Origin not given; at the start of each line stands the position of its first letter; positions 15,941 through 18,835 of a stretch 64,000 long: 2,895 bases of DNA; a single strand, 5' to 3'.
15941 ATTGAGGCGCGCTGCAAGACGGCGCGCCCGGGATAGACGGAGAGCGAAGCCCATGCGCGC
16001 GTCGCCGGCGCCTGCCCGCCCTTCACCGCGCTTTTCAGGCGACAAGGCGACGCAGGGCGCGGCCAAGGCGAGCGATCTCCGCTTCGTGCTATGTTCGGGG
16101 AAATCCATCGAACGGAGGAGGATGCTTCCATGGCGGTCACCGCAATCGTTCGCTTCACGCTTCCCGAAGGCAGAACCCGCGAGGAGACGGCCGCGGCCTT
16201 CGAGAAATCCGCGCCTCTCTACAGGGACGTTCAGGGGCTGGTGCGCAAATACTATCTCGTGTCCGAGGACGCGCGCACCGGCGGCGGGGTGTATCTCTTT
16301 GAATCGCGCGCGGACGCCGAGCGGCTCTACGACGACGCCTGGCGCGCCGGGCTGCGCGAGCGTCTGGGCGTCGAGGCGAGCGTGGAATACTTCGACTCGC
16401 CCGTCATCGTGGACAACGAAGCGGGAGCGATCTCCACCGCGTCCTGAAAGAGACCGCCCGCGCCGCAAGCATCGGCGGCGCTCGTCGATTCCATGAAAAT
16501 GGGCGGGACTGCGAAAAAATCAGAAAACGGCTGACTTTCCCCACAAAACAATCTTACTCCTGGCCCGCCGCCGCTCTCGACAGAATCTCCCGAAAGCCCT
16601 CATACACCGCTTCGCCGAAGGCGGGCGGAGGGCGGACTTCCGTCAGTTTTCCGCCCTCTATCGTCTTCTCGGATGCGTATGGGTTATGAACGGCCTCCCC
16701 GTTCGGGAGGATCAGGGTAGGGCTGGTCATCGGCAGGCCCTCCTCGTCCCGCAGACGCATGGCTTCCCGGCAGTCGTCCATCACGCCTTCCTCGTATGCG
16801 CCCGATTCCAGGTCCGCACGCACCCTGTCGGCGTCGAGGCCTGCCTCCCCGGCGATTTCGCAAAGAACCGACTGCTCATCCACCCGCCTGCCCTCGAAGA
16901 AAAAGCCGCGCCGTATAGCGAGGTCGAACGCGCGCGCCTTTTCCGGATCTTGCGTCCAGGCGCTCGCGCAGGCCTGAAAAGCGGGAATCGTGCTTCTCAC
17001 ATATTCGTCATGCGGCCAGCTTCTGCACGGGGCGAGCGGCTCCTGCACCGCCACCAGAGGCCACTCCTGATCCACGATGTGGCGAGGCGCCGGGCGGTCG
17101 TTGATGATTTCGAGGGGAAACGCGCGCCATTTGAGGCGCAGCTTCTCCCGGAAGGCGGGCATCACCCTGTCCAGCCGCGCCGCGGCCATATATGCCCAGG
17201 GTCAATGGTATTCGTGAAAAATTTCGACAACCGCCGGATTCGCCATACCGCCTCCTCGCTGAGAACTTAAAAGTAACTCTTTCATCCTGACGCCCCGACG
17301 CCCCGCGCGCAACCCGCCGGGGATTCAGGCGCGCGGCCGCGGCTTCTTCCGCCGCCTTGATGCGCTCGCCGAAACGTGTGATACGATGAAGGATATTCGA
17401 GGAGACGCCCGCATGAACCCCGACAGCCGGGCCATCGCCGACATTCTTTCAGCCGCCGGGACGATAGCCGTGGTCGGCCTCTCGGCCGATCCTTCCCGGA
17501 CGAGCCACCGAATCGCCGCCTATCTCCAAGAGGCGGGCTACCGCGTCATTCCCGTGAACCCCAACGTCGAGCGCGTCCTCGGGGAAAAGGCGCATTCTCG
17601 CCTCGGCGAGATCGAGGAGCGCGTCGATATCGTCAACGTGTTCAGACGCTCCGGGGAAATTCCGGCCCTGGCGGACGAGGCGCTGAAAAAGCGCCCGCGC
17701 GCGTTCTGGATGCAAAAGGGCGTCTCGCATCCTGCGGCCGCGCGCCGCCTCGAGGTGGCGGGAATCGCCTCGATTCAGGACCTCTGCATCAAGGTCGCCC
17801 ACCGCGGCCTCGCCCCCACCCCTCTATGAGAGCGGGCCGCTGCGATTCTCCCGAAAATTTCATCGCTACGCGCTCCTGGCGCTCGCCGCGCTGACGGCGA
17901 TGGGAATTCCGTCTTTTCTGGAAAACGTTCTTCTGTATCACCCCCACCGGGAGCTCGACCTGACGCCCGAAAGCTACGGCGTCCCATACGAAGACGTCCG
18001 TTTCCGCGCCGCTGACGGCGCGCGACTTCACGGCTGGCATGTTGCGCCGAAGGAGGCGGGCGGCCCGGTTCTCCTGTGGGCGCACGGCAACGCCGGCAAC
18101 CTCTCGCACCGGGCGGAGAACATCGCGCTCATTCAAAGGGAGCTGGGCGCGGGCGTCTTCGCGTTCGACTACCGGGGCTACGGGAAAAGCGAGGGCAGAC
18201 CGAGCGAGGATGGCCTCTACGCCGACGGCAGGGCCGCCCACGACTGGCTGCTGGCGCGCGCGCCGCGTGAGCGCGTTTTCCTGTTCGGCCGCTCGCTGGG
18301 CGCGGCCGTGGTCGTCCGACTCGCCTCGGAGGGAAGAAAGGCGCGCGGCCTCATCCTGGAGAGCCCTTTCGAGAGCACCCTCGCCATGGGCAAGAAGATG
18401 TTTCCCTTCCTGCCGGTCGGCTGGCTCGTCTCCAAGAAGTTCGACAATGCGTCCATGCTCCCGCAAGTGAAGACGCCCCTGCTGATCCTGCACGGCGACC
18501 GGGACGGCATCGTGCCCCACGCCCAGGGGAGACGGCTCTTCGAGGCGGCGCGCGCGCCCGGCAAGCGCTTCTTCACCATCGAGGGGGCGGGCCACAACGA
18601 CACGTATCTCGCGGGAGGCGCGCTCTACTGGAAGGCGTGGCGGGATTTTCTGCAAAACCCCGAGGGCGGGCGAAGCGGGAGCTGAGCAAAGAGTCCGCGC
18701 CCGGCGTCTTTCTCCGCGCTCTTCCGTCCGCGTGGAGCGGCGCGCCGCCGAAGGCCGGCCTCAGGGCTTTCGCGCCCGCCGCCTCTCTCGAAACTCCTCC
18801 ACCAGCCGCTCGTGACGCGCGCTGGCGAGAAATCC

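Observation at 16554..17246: Selenoprotein 2: FrnE/DsbA-like protein with a U-P-W-A (single Sec, no resolving Cys) motif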

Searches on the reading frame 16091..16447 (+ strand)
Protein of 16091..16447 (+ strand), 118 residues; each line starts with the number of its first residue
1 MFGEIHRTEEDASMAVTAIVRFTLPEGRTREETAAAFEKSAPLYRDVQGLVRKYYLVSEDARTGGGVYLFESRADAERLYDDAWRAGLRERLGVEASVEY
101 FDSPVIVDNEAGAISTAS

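Call 77: search_protein_families(library=pfam, proteins=[window:16091-16447:+], max_evalue=0.001)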
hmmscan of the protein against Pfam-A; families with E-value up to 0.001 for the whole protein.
window:16091-16447:+ (118 aa): 1 family
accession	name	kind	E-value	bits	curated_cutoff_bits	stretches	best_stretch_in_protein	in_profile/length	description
PF08803.17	ydhR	-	2.7e-07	30.9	27.1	1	27-83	10-65/96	Putative mono-oxygenase ydhR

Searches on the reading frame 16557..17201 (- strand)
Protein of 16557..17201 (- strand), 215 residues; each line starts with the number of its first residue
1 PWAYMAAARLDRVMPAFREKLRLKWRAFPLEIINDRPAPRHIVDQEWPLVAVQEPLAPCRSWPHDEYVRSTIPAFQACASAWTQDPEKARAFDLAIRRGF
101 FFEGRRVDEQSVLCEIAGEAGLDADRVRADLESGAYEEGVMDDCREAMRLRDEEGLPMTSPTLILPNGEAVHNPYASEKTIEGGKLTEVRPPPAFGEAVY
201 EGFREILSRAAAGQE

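Call 51: predict_structure(alignment_id=A3)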
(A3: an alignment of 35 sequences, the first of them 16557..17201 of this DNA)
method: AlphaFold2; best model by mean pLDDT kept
length: 215 residues; sequences in the alignment: 35
mean_pLDDT: 86.4   pTM: 0.84
mean pLDDT of the five models: 86.4, 83.8, 75.2, 75.0, 74.8
residues with pLDDT >= 90: 101; 70-90: 96; 50-70: 16; < 50: 2
segments of 3 or more residues with pLDDT < 50: none
pLDDT, mean of each block of 10 residues (from residue 1): 79 93 81 69 71 82 83 94 95 93 92 98 98 96 89 79 87 84 77 88 94 75
secondary structure, 60 per line:
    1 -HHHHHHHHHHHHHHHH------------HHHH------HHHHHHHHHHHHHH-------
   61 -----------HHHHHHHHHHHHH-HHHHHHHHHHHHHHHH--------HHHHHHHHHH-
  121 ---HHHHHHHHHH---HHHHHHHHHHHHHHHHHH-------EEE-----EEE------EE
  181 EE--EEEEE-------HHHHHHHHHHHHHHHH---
elements in order: H2-17 H30-33 H40-53 H72-84 H86-101 H110-119 H124-133 H137-154 E162-164 E170-172 E179-182 E185-189 H197-212

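Call 52: search_protein_representatives(protein=window:16557-17201:-)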
Query: 215 residues. Proteins with E-value up to 0.001 (for the whole library): 261; up to 1e-10: 64; up to 1e-30: 4. The best 150 are listed.
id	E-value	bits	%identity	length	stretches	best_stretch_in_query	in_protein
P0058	1.4e-68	247.0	57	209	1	5-210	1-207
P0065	9.2e-50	185.5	62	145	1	74-211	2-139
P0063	2.6e-46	174.2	79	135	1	5-101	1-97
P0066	4.8e-33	130.8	67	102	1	112-212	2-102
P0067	6.3e-29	117.3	39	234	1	1-212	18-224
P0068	6.9e-27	110.7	32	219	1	1-203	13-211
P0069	8.1e-26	107.2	32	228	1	1-207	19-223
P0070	1.1e-24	103.5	37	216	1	5-210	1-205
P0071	3.7e-23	98.5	46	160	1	7-135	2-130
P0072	3.9e-21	91.9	36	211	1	1-176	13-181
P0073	3.0e-20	89.0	34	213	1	1-199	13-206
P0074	4.2e-20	88.5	56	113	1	113-210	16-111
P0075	4.5e-20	88.4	41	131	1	26-145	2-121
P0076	1.2e-19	87.0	35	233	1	1-213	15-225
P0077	1.4e-19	86.8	40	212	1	1-121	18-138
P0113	4.3e-12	62.3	32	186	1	5-147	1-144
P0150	2.0e-08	50.3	34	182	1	5-136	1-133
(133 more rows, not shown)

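Call 57: fold_search(model_id=the predicted structure, library=pdb)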
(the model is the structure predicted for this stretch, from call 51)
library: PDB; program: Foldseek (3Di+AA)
matches with E <= 10: 175; with E <= 0.001: 13
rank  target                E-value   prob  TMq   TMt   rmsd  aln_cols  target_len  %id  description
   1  5xwh                  6.2e-05  1.00  0.64  0.61   5.2       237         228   20  Structure of FrnE, a novel disulfide oxidoreductase from Deinococcus radiodurans crystallized in the presence of GSH (released 2018-07-04)
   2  5cnw                  9.6e-05  1.00  0.58  0.55   7.1       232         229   20  Crystal structure of a novel disulfide oxidoreductase from Deinococcus radiodurans (released 2016-07-20)
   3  5co3                  1.0e-04  1.00  0.60  0.57   7.0       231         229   22  Crystal structure of a novel disulfide oxidoreductase from Deinococcus radiodurans crystallized in presence of DTT (released 2016-07-20)
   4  5cp1                  1.2e-04  1.00  0.58  0.52   5.3       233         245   20  Crystal structure of C239S mutant of a novel disulfide oxidoreductase from Deinococcus radiodurans (released 2016-07-20)
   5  5coh                  1.6e-04  1.00  0.60  0.57   6.9       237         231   23  Crystal structure of a novel disulfide oxidoreductase from Deinococcus radiodurans crystallized in presence of beta-merc (released 2016-07-20)
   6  3kzq_A                2.8e-04  1.00  0.53  0.55   8.4       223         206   15  The crystal structure of the protein with unknown function from Vibrio parahaemolyticus RIMD 2210633 (released 2010-02-02)
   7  2in3                  4.9e-04  1.00  0.61  0.64   9.5       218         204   15  Crystal structure of a putative protein disulfide isomerase from Nitrosomonas europaea (released 2006-11-21)
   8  5hfg                  5.4e-04  1.00  0.56  0.58   8.8       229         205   20  Cytosolic disulfide reductase DsbM from Pseudomonas aeruginosa (released 2016-10-26)
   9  3fz5_A                6.1e-04  1.00  0.55  0.62   8.3       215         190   14  Crystal structure of possible 2-hydroxychromene-2-carboxylate isomerase from Rhodobacter sphaeroides (released 2009-02-03)
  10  6gho_B                7.2e-04  1.00  0.53  0.43   3.9       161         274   19  Crystal structure of Spx in complex with YjbH (released 2019-04-24)
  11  3fz5_C                8.5e-04  1.00  0.56  0.62   7.3       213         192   14  Crystal structure of possible 2-hydroxychromene-2-carboxylate isomerase from Rhodobacter sphaeroides (released 2009-02-03)
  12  1r4w_A                8.5e-04  1.00  0.56  0.55   7.7       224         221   17  Crystal structure of Mitochondrial class kappa glutathione transferase (released 2004-02-03)
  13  3fz5_B                9.5e-04  1.00  0.55  0.63   7.4       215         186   15  Crystal structure of possible 2-hydroxychromene-2-carboxylate isomerase from Rhodobacter sphaeroides (released 2009-02-03)
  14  7dka_A                1.3e-03  1.00  0.50  0.51  10.2       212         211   21  Crystal structure of DsbA-like protein DR2335 from Deinococcus radiodurans R1, C24S mutant protein (released 2021-11-24)
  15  7dka_B                1.5e-03  1.00  0.51  0.52  10.7       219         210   20  Crystal structure of DsbA-like protein DR2335 from Deinococcus radiodurans R1, C24S mutant protein (released 2021-11-24)
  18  3rpn_A                1.7e-03  1.00  0.52  0.51   9.1       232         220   11  Crystal structure of human kappa class glutathione transferase in complex with S-hexylglutathione (released 2011-07-13)
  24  2imd                  6.3e-03  1.00  0.58  0.61   7.1       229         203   14  Structure of SeMet 2-hydroxychromene-2-carboxylate isomerase (HCCA isomerase) (released 2007-06-12)
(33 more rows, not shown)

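Call 81: find_encoding_contigs(protein=P0070, flank=3000, max_places=3)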
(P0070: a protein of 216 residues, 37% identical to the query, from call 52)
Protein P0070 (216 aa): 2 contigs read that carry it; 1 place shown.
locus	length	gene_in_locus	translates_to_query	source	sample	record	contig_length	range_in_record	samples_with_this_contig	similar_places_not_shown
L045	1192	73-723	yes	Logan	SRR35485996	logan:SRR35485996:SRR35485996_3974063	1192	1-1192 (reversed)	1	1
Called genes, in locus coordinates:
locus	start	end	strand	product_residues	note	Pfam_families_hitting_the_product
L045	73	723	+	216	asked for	PF13743:Thioredoxin_5 (weak)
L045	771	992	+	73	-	-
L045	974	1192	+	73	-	?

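Call 83: find_encoding_contigs(protein=P0113, flank=3000, max_places=2)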
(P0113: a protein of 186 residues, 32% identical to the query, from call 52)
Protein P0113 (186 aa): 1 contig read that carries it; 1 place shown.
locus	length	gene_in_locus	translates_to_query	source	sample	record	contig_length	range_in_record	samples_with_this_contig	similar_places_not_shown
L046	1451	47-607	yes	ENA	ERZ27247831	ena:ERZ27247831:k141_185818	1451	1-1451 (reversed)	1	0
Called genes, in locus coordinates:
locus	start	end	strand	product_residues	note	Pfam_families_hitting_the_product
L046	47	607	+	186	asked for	PF01323:DSBA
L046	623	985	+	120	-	-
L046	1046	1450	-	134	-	?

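Call 84: find_encoding_contigs(protein=P0150, flank=3000, max_places=2)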
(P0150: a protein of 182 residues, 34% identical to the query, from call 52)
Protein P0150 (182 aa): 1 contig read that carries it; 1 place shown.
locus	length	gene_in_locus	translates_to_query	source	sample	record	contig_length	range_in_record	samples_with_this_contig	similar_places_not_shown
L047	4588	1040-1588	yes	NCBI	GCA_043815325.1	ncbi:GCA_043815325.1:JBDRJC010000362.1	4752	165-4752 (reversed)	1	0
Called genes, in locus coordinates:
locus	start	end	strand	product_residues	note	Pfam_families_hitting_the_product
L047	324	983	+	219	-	PF08901:DUF1847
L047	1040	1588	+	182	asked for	PF01323:DSBA, PF13743:Thioredoxin_5 (weak)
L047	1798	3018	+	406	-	PF00108:Thiolase_N, PF02803:Thiolase_C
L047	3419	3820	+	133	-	PF01243:PNPOx_N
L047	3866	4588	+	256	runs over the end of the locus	PF24521:Ank_KRIT1 (faint), PF12796:Ank_2, PF13606:Ank_3 (faint), PF13637:Ank_4, PF13857:Ank_5 (weak), PF00023:Ank (weak)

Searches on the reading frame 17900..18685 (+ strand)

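Call 77: search_protein_families(library=pfam, proteins=[window:17900-18685:+], max_evalue=0.001)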
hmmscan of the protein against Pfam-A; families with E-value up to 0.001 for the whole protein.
window:17900-18685:+ (261 aa): 7 families
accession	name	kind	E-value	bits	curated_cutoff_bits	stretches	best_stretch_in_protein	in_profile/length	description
PF12146.15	Hydrolase_4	-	9.2e-22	77.9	27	2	59-159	8-112/239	Serine aminopeptidase, S33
PF00561.26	Abhydrolase_1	-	1.9e-18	67.5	25.8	2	56-158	1-104/245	alpha/beta hydrolase fold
PF12697.13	Abhydrolase_6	-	1.8e-11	45.6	26.3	1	59-169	2-94/217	Alpha/beta hydrolase family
PF20408.4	Abhydrolase_11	-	1.7e-06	28.3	27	1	57-205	4-141/193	Alpha/beta hydrolase domain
PF00326.27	Peptidase_S9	-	4.5e-05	23.5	22.6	1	108-224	46-177/213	Prolyl oligopeptidase family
PF02129.25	Peptidase_S15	-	0.00012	22.4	23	0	39-148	1-119/262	X-Pro dipeptidyl-peptidase (S15 family)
PF05448.18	AXE1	-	0.00019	20.8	21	0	32-99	58-122/321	Acetyl xylan esterase (AXE1)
